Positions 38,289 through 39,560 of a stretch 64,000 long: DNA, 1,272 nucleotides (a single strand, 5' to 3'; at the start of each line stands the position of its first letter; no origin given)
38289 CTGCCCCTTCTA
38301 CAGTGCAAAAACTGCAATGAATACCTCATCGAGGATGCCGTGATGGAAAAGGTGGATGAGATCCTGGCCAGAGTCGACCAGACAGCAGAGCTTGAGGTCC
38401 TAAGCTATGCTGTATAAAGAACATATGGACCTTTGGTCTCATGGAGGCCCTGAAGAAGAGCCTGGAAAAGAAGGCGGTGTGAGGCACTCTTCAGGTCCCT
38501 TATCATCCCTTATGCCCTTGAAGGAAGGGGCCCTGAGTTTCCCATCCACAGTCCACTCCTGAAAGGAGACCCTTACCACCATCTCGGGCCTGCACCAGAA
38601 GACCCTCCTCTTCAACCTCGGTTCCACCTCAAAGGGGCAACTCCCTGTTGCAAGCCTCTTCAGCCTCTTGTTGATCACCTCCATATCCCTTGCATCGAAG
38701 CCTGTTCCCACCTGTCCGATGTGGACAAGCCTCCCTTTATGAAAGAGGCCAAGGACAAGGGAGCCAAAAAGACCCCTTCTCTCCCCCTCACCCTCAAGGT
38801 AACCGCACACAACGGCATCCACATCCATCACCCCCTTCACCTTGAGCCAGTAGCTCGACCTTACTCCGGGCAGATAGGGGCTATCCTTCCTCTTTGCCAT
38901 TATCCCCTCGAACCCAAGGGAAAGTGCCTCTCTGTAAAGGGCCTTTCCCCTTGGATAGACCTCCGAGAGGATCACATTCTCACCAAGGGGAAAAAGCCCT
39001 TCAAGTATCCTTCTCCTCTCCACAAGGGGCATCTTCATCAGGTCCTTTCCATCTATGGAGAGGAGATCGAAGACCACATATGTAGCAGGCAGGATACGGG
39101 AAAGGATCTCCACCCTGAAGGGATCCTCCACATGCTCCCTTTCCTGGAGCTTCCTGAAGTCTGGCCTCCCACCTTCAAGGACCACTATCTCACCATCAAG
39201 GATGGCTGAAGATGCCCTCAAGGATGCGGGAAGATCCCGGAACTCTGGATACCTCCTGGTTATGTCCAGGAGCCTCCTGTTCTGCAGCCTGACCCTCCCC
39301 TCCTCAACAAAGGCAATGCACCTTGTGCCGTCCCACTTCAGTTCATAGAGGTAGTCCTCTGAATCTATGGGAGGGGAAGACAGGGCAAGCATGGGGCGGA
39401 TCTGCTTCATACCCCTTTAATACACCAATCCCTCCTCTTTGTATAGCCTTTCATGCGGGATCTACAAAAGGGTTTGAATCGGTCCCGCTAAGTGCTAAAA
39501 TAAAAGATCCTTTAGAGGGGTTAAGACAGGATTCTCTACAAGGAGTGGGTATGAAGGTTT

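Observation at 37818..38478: Toxin-antitoxin-like cassette inserted exactly between convergent ku and ligD, flanked by a 41-bp direct repeat that encodes both genes' C-termini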

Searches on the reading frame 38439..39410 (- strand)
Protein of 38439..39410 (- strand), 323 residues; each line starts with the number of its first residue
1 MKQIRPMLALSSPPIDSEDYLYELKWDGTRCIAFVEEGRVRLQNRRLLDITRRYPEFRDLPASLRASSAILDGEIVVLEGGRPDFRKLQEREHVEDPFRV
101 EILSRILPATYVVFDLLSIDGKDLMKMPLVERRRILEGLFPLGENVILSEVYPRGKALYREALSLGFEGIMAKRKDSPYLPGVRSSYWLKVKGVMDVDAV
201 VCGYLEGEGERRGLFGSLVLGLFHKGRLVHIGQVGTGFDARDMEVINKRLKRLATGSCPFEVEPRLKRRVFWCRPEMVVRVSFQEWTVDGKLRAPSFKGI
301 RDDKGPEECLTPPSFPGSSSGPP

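Call 4: search_protein_families(library=pfam, proteins=[window:38439-39410:-], max_evalue=0.01)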
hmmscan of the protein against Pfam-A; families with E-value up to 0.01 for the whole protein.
window:38439-39410:- (323 aa): 4 families
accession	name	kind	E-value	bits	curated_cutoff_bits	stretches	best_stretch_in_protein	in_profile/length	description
PF01068.26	DNA_ligase_A_M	-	2.1e-34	119.5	26.2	1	7-192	2-204/204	ATP dependent DNA ligase domain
PF04679.21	DNA_ligase_A_C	-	1.9e-27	96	27.5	1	211-304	1-94/94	ATP dependent DNA ligase C terminal region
PF01331.24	mRNA_cap_enzyme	-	2e-06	28.2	29.6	0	110-137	91-118/194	mRNA capping enzyme, catalytic domain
PF14743.12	DNA_ligase_OB_2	-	0.0072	16.7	28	0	277-301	42-66/66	DNA ligase OB-like domain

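Call 5: search_protein_families(library=ncbifam, proteins=[window:38439-39410:-], max_evalue=0.01)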
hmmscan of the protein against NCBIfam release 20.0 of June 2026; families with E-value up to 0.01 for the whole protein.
window:38439-39410:- (323 aa): 13 families
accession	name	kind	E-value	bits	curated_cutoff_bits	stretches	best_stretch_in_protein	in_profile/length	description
TIGR02779.1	NHEJ_ligase_lig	equivalog_domain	7.3e-86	288.1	227.75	1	6-309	2-300/302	non-homologous end-joining DNA ligase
NF007210.0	PRK09632.1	equivalog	1.2e-76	258.6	989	1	2-309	476-777/781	ATP-dependent DNA ligase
TIGR02776.1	NHEJ_ligase_prk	equivalog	4.4e-67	227.3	373.2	1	17-309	4-292/587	DNA ligase D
NF004628.0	PRK05972.1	subfamily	5.9e-66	223.2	895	1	4-308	244-544/870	ATP-dependent DNA ligase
NF006078.0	PRK08224.1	equivalog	1.2e-49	169.1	296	1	2-309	7-329/350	ATP-dependent DNA ligase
NF005796.0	PRK07636.1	subfamily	4.7e-40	137.5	337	1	4-299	3-272/275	ATP-dependent DNA ligase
TIGR00574.1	dnl1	superfamily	8.2e-39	133.7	217.8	1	4-308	170-515/527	ATP-dependent DNA ligase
NF002868.0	PRK03180.1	equivalog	3.7e-36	124.9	641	1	3-284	183-465/509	ATP-dependent DNA ligase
NF041331.1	LigA_Halo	equivalog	7.2e-32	110.6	830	1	21-308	250-540/552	ATP-dependent DNA ligase LigA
NF007211.0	PRK09633.1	equivalog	3.7e-31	108.2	774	1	3-309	3-307/610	DNA ligase D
NF006701.0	PRK09247.1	equivalog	1.1e-30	107.1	543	1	15-252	222-471/540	ATP-dependent DNA ligase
TIGR04120.1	DNA_lig_bact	equivalog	6.4e-29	101.3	400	1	15-252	218-462/526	cisplatin damage response ATP-dependent DNA ligase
NF006592.0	PRK09125.1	equivalog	4.7e-10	39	200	1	160-241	170-246/283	DNA ligase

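Call 9: find_encoding_contigs(protein=window:38439-39410:-, flank=6000, max_places=10)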
Protein window:38439-39410:- (323 aa): no gene with exactly this product is on record in the collection.

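Call 11: find_related_loci(query=window:38439-39410:-, collection=genome_contigs, flank=6000)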
Query window:38439-39410:- (323 aa) in genome_contigs; peptide patterns used: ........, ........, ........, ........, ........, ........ (x = any residue, [..] = any of these).
240 stretches matched a pattern; 102 encode a relative of the query (tblastn E <= 1e-3); the best 80 are kept; 80 distinct loci.
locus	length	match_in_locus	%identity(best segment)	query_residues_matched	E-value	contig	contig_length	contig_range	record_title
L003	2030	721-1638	68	4-309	1e-149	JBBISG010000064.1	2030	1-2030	MAG: Nitrospirota bacterium isolate BQF270218_bin_368 NODE_46656_length_2030_cov_3.15554, whole genome shotgun sequence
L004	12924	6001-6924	63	3-310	1e-132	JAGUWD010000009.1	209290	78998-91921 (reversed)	MAG: Thermodesulfovibrionales bacterium isolate DeMMO5_1 c_000000024584, whole genome shotgun sequence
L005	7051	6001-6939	64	4-315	5e-132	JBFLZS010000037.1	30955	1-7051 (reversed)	MAG: Nitrospirota bacterium isolate MAG117 MAG117_37, whole genome shotgun sequence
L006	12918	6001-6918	63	4-309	1e-129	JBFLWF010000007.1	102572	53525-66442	MAG: Nitrospirota bacterium isolate MAG025 MAG025_7, whole genome shotgun sequence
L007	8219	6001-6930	61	1-310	3e-129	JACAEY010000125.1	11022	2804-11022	MAG: Nitrospirae bacterium isolate L.E.D.9 k119_2531459, whole genome shotgun sequence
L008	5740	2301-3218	62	4-309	4e-127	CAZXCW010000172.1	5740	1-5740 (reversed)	MAG TPA_asm: uncultured Nitrospiraceae bacterium isolate SRP323688_co1_259 genome assembly, contig: NODE_19306_length_57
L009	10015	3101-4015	63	4-310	4e-125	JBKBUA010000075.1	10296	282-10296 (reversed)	MAG: Thermodesulfovibrionales bacterium isolate 21H_023.bin.63 NODE_75_length_10296_cov_10.396027, whole genome shotgun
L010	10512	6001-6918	62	4-309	2e-124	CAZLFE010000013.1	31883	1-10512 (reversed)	MAG TPA_asm: uncultured Nitrospiraceae bacterium isolate binchicken_co325_89 genome assembly, contig: NODE_257_length_31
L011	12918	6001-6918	58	2-309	2e-120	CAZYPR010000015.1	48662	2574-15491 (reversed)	MAG TPA_asm: uncultured Clostridia bacterium isolate binchicken_co96_90 genome assembly, contig: NODE_227_length_48662_c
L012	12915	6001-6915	57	4-309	5e-113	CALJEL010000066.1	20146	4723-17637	MAG: uncultured bacterium isolate S1_Bin_METABAT__318_1 genome assembly, contig: c_000003017539, whole genome shotgun se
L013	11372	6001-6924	56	4-310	1e-112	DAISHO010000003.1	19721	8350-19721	MAG TPA_asm: Thermodesulfovibrionales bacterium isolate CTOTU1358 NODE_222_length_19721_cov_4.245602, whole genome shotg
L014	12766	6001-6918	58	4-310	2e-112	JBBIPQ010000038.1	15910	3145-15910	MAG: Nitrospirota bacterium isolate BR1S70218_bin_306 NODE_3145_length_15910_cov_4.85801, whole genome shotgun sequence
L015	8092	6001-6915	56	4-309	8e-111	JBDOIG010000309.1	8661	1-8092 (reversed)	MAG: Thermodesulfovibrionales bacterium isolate TC202112_Ori_Bins005 k147_284298, whole genome shotgun sequence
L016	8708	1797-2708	56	4-309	6e-109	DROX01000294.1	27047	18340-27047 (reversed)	MAG TPA_asm: Nitrospirae bacterium isolate HyVt-545 HyVt-545_k145_97175, whole genome shotgun sequence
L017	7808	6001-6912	55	4-309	4e-108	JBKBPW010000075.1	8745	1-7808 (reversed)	MAG: Thermodesulfovibrionales bacterium isolate 21H_026.bin.27 NODE_78_length_8745_cov_4.457430, whole genome shotgun se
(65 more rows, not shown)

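Call 25: find_homologous_proteins(query=window:38439-39410:-, max_evalue=1e-60)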
Query window:38439-39410:- (323 aa): 1401 proteins with E <= 1e-60 among 6292 candidates; the best 120 are listed.
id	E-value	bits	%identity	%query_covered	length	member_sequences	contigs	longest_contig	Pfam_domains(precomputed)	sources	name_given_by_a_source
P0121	7.0e-209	711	99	98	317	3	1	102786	PF01331.26,PF01068.27,PF04679.22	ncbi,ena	-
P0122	6.7e-178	609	84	98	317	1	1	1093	PF01068.27,PF04679.22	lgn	-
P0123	4.7e-138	478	67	95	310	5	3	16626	PF01068.27,PF04679.22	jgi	-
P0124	1.9e-130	453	64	97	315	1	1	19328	PF01331.26,PF01068.27,PF04679.22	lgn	-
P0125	7.6e-130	451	65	95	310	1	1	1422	PF01331.26,PF01068.27,PF04679.22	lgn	-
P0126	4.1e-129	448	63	95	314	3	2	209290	PF01331.26,PF01068.27,PF04679.22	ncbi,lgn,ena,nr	ncbi:MAG: non-homologous end-joining DNA ligase [Thermodesulfovibrionales bacterium]|nr:non-homologo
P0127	2.5e-128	446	62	95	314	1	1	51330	PF01331.26,PF01068.27,PF04679.22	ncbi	-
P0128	2.6e-128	446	62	95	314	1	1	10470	PF01331.26,PF01068.27,PF04679.22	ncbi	-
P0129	2.7e-128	446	64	96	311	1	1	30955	PF01331.26,PF01068.27,PF04679.22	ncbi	ncbi:MAG: non-homologous end-joining DNA ligase [Nitrospirota bacterium]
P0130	5.0e-128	445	62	95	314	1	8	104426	PF01331.26,PF01068.27,PF04679.22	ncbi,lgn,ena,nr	ncbi:MAG: non-homologous end-joining DNA ligase [Nitrospirae bacterium]|nr:non-homologous end-joinin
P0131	1.0e-127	444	62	95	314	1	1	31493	PF01331.26,PF01068.27,PF04679.22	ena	-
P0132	1.3e-127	444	61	95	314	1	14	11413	PF01331.26,PF01068.27,PF04679.22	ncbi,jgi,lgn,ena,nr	ncbi:MAG: non-homologous end-joining DNA ligase [Nitrospiraceae bacterium]|jgi:bifunctional non-homo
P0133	5.3e-127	441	63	97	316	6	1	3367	PF01331.26,PF01068.27,PF04679.22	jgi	jgi:DNA ligase D-like protein (predicted ligase)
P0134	1.0e-126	441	65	95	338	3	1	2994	PF01331.26,PF01068.27,PF04679.22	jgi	-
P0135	1.1e-126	440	63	94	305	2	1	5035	PF01331.26,PF01068.27,PF04679.22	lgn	-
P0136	2.1e-126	439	63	95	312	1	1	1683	PF01331.26,PF01068.27,PF04679.22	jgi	jgi:bifunctional non-homologous end joining protein LigD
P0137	3.8e-126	439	62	97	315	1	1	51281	PF01068.27,PF04679.22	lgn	-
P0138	6.6e-126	438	63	94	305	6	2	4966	PF01331.26,PF01068.27,PF04679.22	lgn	-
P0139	7.8e-126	438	64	94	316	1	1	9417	PF01068.27,PF04679.22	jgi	jgi:bifunctional non-homologous end joining protein LigD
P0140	9.4e-126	437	63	95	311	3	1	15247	PF01068.27,PF04679.22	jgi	jgi:bifunctional non-homologous end joining protein LigD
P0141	2.3e-125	436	63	94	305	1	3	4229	PF01068.27,PF04679.22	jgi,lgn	-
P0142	2.6e-125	436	61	95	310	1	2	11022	PF01331.26,PF01068.27,PF04679.22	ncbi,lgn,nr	ncbi:MAG: DNA ligase [Nitrospirae bacterium]|nr:DNA ligase [Nitrospirota bacterium]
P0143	1.3e-124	434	63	95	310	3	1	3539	PF01068.27,PF04679.22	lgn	-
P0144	1.6e-124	433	64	95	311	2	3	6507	PF01068.27,PF04679.22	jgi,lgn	jgi:DNA ligase D-like protein (predicted ligase)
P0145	3.8e-124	432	63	94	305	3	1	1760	PF01331.26,PF01068.27,PF04679.22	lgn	-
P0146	4.3e-124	432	63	94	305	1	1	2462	PF01331.26,PF01068.27,PF04679.22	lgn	-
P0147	1.0e-123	431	63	95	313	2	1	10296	PF01068.27,PF04679.22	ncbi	ncbi:MAG: non-homologous end-joining DNA ligase [Thermodesulfovibrionales bacterium]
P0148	2.4e-123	429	61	95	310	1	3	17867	PF01331.26,PF01068.27,PF04679.22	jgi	jgi:bifunctional non-homologous end joining protein LigD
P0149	1.3e-122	427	63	94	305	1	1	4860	PF01068.27,PF04679.22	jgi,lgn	jgi:bifunctional non-homologous end joining protein LigD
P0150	1.8e-122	427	63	94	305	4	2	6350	PF01331.26,PF01068.27,PF04679.22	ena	-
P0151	2.5e-122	426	62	95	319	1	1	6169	PF01331.26,PF01068.27,PF04679.22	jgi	-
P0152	8.0e-122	424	61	95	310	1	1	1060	PF01068.27,PF04679.22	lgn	-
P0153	1.0e-121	424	62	95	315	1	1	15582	PF01068.27,PF04679.22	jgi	jgi:bifunctional non-homologous end joining protein LigD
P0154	2.9e-121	423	62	95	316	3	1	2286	PF01068.27,PF04679.22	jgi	jgi:bifunctional non-homologous end joining protein LigD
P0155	4.5e-121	422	62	94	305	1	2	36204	PF01068.27,PF04679.22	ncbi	-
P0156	6.2e-121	422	61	95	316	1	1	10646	PF01331.26,PF01068.27,PF04679.22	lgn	-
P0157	7.3e-121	421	62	94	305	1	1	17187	PF01068.27,PF04679.22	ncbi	-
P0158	2.0e-120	420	62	96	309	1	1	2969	PF01331.26,PF01068.27,PF04679.22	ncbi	-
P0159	2.1e-120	420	61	94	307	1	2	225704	PF01331.26,PF01068.27,PF04679.22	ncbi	-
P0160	3.6e-120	419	58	96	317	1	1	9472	PF01068.27,PF04679.22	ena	-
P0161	8.7e-120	418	61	95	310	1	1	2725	PF01068.27,PF04679.22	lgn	-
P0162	1.1e-119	417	61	95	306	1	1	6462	PF01331.26,PF01068.27,PF04679.22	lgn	-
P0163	1.5e-119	417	61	94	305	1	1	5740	PF01331.26,PF01068.27,PF04679.22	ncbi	-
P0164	2.8e-119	416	62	94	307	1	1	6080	PF01068.27,PF04679.22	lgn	-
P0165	3.9e-119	416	62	95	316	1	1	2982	PF14743.13,PF01331.26,PF01068.27,PF04679.22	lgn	-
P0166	2.9e-118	413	62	94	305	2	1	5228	PF01331.26,PF01068.27,PF04679.22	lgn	-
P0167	3.7e-118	412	60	95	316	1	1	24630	PF01331.26,PF01068.27,PF04679.22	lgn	-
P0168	4.0e-118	412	59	94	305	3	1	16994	PF01331.26,PF01068.27,PF04679.22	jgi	jgi:bifunctional non-homologous end joining protein LigD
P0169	4.5e-118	412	61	94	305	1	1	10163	PF01068.27,PF04679.22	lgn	-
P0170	5.6e-118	412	60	95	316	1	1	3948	PF01068.27,PF04679.22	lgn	-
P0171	1.9e-117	410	62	94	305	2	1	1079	PF01068.27,PF04679.22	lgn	-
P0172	2.0e-117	410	62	94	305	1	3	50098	PF01331.26,PF01068.27,PF04679.22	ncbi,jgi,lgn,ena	-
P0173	7.2e-117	408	58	95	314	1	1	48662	PF01068.27,PF04679.22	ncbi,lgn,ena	-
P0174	9.0e-117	408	60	95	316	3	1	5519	PF01331.26,PF01068.27,PF04679.22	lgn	-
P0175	1.4e-116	407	57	96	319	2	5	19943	PF01331.26,PF01068.27,PF04679.22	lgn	-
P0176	3.0e-116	406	58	95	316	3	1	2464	PF01331.26,PF01068.27,PF04679.22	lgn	-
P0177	6.0e-116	405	59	95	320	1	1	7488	PF01068.27,PF04679.22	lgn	-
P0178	9.5e-116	404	58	94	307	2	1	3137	PF01331.26,PF01068.27,PF04679.22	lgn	-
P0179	9.9e-116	404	60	94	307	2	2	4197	PF01068.27,PF04679.22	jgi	jgi:bifunctional non-homologous end joining protein LigD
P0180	2.0e-115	403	57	95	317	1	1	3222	PF01331.26,PF01068.27,PF04679.22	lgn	-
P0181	7.2e-113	395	58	95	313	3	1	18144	PF01068.27,PF04679.22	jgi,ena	-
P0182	1.4e-112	394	54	97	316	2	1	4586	PF01068.27,PF04679.22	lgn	-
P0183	2.7e-112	393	58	95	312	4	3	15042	PF14743.13,PF01068.27,PF04679.22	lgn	-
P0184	2.7e-110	387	58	94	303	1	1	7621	PF14743.13,PF01068.27,PF04679.22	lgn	-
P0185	3.5e-110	386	58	95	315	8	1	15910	PF01068.27,PF04679.22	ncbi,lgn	-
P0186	4.0e-110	386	56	96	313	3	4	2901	PF01068.27,PF04679.22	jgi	jgi:bifunctional non-homologous end joining protein LigD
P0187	2.0e-109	384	57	95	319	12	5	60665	PF01331.26,PF01068.27,PF04679.22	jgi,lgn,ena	jgi:bifunctional non-homologous end joining protein LigD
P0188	4.6e-109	383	56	95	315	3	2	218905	PF01331.26,PF01068.27,PF04679.22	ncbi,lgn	-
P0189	7.1e-109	382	58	94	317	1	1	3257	PF01068.27,PF04679.22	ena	-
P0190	1.4e-108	381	56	95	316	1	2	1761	PF01068.27,PF04679.22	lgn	-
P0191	2.9e-108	380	56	95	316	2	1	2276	PF01068.27,PF04679.22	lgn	-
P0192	3.7e-108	380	57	95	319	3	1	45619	PF01331.26,PF01068.27,PF04679.22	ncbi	-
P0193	5.7e-108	379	59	96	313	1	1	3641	PF01331.26,PF01068.27,PF04679.22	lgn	-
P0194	1.7e-107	377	56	95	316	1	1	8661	PF01068.27,PF04679.22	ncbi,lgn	-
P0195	9.5e-107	375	56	95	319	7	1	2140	PF01068.27,PF04679.22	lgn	-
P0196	1.3e-105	371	55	95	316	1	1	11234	PF01331.26,PF01068.27,PF04679.22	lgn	-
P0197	2.4e-105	370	56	95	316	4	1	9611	PF01331.26,PF01068.27,PF04679.22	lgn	-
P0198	4.2e-105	370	55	95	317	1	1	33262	PF01331.26,PF01068.27,PF04679.22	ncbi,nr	ncbi:MAG: non-homologous end-joining DNA ligase [Thermodesulfovibrionales bacterium]|nr:non-homologo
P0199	2.1e-104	367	55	95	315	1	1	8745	PF01068.27,PF04679.22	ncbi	ncbi:MAG: non-homologous end-joining DNA ligase [Thermodesulfovibrionales bacterium]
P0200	1.6e-102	361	51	96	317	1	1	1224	PF01331.26,PF09414.16,PF01068.27,PF04679.22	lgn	-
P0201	2.3e-102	361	51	96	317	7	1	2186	PF01331.26,PF01068.27,PF04679.22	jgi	-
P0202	5.5e-102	359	56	95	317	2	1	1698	PF01068.27,PF04679.22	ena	-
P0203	6.0e-102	359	53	96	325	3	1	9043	PF01331.26,PF01068.27,PF04679.22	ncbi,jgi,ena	-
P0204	6.8e-101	356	53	95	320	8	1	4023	PF01331.26,PF01068.27,PF04679.22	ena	-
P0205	1.2e-100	355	55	94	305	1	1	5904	PF01331.26,PF01068.27,PF04679.22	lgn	-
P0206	7.0e-98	346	54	95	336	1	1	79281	PF01068.27,PF04679.22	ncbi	-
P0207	7.4e-98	346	54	95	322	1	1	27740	PF01068.27,PF04679.22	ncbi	-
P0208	9.1e-98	345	65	74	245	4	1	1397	PF01068.27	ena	-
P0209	1.1e-97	345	51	95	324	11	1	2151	PF01331.26,PF01068.27,PF04679.22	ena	-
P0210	2.8e-97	344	54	94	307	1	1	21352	PF01331.26,PF01068.27,PF04679.22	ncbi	-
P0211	3.2e-97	344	52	95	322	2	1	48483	PF01068.27,PF04679.22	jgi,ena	-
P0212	3.8e-97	343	56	94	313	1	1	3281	PF01068.27,PF04679.22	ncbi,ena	-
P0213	5.5e-97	343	54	95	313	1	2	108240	PF01068.27,PF04679.22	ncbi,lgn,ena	-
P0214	5.9e-97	343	51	97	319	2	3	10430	PF01068.27,PF04679.22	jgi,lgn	jgi:bifunctional non-homologous end joining protein LigD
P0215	9.6e-97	342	53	95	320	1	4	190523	PF01068.27,PF04679.22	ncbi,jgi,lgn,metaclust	jgi:bifunctional non-homologous end joining protein LigD|metaclust:\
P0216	3.0e-96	340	51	96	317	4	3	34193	PF01331.26,PF01068.27,PF04679.22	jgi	-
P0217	3.5e-96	340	64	70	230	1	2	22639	PF01068.27,PF04679.22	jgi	-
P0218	4.0e-96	340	54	95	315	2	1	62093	PF01331.26,PF01068.27,PF04679.22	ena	-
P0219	4.7e-96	340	53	95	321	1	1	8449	PF01068.27,PF04679.22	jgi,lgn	-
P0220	5.9e-96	339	53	95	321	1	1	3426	PF01331.26,PF01068.27,PF04679.22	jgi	jgi:bifunctional non-homologous end joining protein LigD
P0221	2.6e-95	337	52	96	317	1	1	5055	PF01331.26,PF01068.27,PF04679.22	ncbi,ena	-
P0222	1.6e-93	331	62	72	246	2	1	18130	PF01331.26,PF01068.27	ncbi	-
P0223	2.3e-93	331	52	95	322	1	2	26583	PF01068.27,PF04679.22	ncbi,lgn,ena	-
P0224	5.2e-93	330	49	95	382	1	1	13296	PF01068.27,PF04679.22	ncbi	ncbi:MAG: non-homologous end-joining DNA ligase [Actinomycetota bacterium]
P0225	1.1e-92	329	51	96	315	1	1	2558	PF01068.27,PF04679.22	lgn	-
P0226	7.3e-92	326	52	96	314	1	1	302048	PF01068.27,PF04679.22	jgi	jgi:bifunctional non-homologous end joining protein LigD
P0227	8.9e-92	326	50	95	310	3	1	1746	PF01331.26,PF01068.27,PF04679.22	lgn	-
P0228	1.3e-91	325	53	95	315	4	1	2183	PF01068.27,PF04679.22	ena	-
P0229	1.6e-91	325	50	95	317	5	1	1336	PF01068.27,PF04679.22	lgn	-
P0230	4.2e-91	323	51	95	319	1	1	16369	PF01331.26,PF09414.16,PF01068.27,PF04679.22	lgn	-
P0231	5.2e-91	323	51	95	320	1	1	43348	PF14743.13,PF01331.26,PF01068.27,PF04679.22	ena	-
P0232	6.4e-91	323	51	95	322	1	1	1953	PF01068.27,PF04679.22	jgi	-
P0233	6.7e-91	323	50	95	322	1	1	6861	PF14743.13,PF01331.26,PF01068.27,PF04679.22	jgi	-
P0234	6.7e-91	323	51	95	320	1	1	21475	PF14743.13,PF01331.26,PF01068.27,PF04679.22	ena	-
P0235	7.3e-91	323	48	98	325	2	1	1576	PF14743.13,PF01331.26,PF01068.27,PF04679.22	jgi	jgi:bifunctional non-homologous end joining protein LigD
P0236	1.7e-90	321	49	95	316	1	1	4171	PF01068.27,PF04679.22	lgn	-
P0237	2.9e-90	321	50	95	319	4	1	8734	PF01331.26,PF01068.27,PF04679.22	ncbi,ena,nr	ncbi:MAG TPA: DNA ligase [Candidatus Aenigmarchaeota archaeon]|nr:DNA ligase [Candidatus Aenigmarcha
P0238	3.0e-90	321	49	95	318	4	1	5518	PF01331.26,PF01068.27,PF04679.22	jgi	-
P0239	5.0e-90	320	51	97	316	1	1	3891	PF01068.27,PF04679.22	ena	-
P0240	5.9e-90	320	48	95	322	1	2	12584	PF01331.26,PF01068.27,PF04679.22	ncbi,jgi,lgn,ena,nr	ncbi:MAG: non-homologous end-joining DNA ligase [Candidatus Aenigmarchaeota archaeon]|nr:non-homolog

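Call 26: find_encoding_contigs(protein=P0122, flank=3000, max_places=5)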
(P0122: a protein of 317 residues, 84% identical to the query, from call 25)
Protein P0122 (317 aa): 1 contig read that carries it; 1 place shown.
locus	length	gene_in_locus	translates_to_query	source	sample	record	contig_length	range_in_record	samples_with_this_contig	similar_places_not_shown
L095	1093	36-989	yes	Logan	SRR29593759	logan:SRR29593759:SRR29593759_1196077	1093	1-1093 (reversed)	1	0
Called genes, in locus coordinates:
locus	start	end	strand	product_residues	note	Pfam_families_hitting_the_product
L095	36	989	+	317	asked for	PF01068:DNA_ligase_A_M, PF04679:DNA_ligase_A_C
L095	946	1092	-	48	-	?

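Call 35: find_encoding_contigs(protein=P0124, flank=3000, max_places=3)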
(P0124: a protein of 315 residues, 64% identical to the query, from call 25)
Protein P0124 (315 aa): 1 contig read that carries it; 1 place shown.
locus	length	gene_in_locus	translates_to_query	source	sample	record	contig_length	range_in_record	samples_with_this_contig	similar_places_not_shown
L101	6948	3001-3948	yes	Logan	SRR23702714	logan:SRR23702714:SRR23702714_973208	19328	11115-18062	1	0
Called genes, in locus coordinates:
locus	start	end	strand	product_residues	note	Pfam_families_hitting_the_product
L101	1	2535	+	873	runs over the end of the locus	PF01368:DHH, PF02272:DHHA1 (weak), PF00571:CBS, PF01743:PolyA_pol, PF12627:PolyA_pol_RNAbd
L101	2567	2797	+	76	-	PF01037:AsnC_trans_reg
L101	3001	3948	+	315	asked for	PF01068:DNA_ligase_A_M, PF01331:mRNA_cap_enzyme (faint), PF04679:DNA_ligase_A_C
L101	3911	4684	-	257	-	PF02735:Ku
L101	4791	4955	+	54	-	-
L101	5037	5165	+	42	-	-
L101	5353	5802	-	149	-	-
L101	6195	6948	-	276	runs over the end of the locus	-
